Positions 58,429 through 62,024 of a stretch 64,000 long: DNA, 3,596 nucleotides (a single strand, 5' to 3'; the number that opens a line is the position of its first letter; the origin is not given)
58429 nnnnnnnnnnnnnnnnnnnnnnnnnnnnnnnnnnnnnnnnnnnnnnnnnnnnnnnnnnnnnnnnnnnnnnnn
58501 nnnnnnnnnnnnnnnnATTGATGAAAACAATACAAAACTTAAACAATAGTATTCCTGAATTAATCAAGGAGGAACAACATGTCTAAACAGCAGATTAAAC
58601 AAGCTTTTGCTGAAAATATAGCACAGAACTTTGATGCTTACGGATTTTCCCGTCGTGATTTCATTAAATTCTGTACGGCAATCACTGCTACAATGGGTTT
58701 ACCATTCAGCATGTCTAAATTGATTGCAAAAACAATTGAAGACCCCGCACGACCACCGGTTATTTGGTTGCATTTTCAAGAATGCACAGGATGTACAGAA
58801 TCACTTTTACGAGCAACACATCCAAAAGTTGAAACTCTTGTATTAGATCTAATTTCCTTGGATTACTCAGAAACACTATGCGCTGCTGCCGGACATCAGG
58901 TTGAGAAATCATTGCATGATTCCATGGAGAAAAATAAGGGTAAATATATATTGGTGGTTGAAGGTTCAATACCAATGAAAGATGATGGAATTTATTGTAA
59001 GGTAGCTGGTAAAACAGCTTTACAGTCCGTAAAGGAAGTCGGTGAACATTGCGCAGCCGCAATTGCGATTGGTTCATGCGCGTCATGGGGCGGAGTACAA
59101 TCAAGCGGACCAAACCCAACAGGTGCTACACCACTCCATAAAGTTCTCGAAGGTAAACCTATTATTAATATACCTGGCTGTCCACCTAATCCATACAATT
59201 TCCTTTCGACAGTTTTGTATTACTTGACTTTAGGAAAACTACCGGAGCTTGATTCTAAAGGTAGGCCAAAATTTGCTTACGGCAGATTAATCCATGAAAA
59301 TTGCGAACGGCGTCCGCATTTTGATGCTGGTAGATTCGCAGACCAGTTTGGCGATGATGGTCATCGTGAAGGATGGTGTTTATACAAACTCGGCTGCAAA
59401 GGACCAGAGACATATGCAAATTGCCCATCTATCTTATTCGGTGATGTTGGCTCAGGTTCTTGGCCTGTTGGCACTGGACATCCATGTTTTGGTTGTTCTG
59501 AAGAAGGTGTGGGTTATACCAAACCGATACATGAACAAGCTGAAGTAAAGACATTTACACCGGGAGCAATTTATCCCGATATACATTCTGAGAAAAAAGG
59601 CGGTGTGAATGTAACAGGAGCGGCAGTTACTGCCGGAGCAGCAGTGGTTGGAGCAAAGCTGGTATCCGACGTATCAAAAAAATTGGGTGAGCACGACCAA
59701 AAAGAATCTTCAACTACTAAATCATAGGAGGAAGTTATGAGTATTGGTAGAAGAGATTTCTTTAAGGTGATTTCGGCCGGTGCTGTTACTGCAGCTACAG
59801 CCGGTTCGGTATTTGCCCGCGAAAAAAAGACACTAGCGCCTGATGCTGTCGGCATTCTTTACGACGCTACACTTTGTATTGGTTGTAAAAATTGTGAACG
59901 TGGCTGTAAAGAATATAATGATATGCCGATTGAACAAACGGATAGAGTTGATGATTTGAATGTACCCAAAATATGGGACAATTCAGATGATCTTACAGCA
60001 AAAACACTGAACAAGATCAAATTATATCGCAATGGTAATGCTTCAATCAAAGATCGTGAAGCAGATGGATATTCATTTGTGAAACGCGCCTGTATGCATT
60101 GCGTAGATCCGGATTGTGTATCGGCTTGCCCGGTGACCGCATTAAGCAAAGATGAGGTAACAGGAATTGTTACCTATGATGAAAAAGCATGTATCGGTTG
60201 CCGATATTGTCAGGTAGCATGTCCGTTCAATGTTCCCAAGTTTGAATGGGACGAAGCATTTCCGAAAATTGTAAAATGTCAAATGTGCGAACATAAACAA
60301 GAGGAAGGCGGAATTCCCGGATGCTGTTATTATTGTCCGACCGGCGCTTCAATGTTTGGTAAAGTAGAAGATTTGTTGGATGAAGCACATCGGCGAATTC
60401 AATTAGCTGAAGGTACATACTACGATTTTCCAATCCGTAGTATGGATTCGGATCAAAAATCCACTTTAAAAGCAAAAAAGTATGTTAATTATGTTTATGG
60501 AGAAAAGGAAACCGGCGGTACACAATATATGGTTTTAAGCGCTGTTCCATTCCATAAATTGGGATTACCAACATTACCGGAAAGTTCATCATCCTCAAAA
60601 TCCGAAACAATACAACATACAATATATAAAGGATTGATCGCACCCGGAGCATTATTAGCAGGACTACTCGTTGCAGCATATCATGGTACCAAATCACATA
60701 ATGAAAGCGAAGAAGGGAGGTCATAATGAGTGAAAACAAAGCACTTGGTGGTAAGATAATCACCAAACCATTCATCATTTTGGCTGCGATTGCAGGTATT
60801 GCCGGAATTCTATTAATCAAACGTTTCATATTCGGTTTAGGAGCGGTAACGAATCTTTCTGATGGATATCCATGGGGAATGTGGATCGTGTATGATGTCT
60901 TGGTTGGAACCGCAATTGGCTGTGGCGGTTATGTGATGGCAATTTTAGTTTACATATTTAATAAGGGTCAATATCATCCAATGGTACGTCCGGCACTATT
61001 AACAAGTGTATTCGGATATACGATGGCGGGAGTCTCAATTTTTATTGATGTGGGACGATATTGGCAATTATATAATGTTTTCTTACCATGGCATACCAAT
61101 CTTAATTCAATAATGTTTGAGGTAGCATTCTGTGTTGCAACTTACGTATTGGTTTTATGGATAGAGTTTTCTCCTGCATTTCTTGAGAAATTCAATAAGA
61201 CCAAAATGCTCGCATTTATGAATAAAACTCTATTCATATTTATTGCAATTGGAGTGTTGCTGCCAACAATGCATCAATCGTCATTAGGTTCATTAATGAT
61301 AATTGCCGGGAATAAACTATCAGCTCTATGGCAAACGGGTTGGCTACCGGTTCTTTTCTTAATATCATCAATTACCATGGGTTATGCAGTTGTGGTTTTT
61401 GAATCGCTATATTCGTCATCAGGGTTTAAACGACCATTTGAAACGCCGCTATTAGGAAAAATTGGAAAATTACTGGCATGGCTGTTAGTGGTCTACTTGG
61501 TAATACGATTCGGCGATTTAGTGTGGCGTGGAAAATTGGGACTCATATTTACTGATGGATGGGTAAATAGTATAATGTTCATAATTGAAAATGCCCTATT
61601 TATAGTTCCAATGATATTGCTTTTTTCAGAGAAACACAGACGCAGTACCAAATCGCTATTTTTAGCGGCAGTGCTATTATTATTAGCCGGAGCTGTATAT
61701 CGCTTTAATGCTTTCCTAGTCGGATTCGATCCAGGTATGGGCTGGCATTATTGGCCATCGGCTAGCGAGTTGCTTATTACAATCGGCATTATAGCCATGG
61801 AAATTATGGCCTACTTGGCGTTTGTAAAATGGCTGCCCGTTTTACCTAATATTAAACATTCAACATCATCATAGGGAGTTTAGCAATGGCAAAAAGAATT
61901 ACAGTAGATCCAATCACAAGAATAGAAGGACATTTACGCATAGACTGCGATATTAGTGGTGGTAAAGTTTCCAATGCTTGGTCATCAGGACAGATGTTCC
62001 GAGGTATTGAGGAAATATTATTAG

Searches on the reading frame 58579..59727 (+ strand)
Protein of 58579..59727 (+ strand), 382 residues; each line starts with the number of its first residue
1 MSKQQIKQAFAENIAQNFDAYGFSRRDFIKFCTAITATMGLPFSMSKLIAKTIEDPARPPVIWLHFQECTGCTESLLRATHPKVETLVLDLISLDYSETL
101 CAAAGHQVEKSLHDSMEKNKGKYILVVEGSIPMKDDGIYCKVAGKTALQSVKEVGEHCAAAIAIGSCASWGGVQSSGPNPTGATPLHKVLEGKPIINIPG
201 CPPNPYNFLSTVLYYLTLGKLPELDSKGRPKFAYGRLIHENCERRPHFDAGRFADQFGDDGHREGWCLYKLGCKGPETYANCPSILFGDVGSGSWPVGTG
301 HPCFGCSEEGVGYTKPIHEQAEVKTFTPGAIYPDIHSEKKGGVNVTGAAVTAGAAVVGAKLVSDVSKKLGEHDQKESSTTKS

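Call 4: search_protein_families(library=pfam, proteins=[window:58579-59727:+], max_evalue=0.01)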
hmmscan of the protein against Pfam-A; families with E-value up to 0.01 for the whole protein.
window:58579-59727:+ (382 aa): 2 families
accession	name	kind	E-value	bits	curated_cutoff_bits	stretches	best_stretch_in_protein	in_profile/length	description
PF01058.29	Oxidored_q6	-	3.5e-31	108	27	1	69-214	1-127/128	NADH ubiquinone oxidoreductase, 20 Kd subunit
PF14720.11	NiFe_hyd_SSU_C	-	2e-27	95.8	27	1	234-311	1-72/80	NiFe/NiFeSe hydrogenase small subunit C-terminal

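Call 51: find_encoding_contigs(protein=window:58579-59727:+, flank=4000, max_places=10)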
Protein window:58579-59727:+ (382 aa): 1 contig read that carries it; 1 place shown.
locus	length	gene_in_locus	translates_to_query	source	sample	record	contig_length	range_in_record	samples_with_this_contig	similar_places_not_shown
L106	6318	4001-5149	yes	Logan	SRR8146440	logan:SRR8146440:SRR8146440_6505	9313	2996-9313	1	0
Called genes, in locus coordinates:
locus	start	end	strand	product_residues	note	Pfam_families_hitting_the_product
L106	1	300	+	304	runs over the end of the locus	-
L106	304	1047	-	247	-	PF03853:YjeF_N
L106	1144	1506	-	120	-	-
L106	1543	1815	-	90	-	PF13192:Thioredoxin_3 (weak)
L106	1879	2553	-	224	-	PF00027:cNMP_binding, PF13545:HTH_Crp_2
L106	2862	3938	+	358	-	PF19577:DcaP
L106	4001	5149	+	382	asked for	PF01058:Oxidored_q6, PF14720:NiFe_hyd_SSU_C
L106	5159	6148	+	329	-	PF13187:Fer4_9 (faint), PF13237:Fer4_10 (faint), PF13247:Fer4_11, PF12838:Fer4_7 (weak), PF12797:Fer4_2 (weak), PF12837:Fer4_6 (weak), PF00037:Fer4 (weak)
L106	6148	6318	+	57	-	?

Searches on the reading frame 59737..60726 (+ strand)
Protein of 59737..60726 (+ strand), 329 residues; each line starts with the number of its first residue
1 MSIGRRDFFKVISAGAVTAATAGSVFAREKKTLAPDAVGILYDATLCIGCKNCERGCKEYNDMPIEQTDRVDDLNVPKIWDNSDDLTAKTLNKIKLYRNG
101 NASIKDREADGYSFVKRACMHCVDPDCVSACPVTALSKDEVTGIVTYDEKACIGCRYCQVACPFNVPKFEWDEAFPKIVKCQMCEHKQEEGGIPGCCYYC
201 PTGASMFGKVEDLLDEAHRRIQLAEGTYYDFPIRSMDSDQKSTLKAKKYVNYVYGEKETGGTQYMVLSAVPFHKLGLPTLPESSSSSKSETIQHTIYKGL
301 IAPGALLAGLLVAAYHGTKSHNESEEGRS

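Call 4: search_protein_families(library=pfam, proteins=[window:59737-60726:+], max_evalue=0.01)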
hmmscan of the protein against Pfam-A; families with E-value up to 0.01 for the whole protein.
window:59737-60726:+ (329 aa): 10 families
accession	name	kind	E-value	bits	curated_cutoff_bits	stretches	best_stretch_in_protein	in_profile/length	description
PF13247.11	Fer4_11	-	2.5e-23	82.6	26.2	1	113-209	4-99/100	4Fe-4S dicluster domain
PF12838.12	Fer4_7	-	6.5e-09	36.6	27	1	119-166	2-52/52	4Fe-4S dicluster domain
PF13187.11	Fer4_9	-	9.3e-08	32.4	27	1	47-135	2-51/52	4Fe-4S dicluster domain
PF12837.12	Fer4_6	-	9.5e-08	32.1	25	2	144-167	1-24/24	4Fe-4S binding domain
PF13237.11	Fer4_10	-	1.3e-06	28.7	25.5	2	116-163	6-53/53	4Fe-4S dicluster domain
PF12797.12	Fer4_2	-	1.5e-06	28.2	24.5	1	144-164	2-22/22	4Fe-4S binding domain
PF00037.32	Fer4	-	2.4e-05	24.4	21.1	1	145-167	1-23/24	4Fe-4S binding domain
PF14697.11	Fer4_21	-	0.00059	20.4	35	1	117-164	6-53/59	4Fe-4S dicluster domain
PF13459.11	Fer4_15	-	0.0021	19.2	22.4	0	145-163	1-19/66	4Fe-4S single cluster domain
PF13484.11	Fer4_16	-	0.0094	17.1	30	0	149-165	50-66/66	4Fe-4S double cluster binding domain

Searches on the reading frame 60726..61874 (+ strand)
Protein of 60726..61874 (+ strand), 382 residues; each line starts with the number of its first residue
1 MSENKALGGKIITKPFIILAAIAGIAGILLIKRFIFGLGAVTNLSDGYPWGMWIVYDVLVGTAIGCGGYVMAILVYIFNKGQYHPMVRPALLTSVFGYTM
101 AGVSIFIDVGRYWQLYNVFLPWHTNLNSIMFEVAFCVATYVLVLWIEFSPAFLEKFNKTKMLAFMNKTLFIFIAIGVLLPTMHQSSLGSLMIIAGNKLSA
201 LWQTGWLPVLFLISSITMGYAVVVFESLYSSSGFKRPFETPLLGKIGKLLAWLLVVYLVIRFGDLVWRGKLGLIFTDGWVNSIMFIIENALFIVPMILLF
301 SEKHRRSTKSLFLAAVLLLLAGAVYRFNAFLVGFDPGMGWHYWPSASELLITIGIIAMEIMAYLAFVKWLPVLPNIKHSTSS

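Call 4: search_protein_families(library=pfam, proteins=[window:60726-61874:+], max_evalue=0.01)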
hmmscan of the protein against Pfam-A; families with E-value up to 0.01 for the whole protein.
window:60726-61874:+ (382 aa): 1 family
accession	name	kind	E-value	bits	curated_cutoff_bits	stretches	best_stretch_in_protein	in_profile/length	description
PF03916.19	NrfD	-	4.2e-15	56.6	25.8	1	41-327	2-302/313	Polysulphide reductase, NrfD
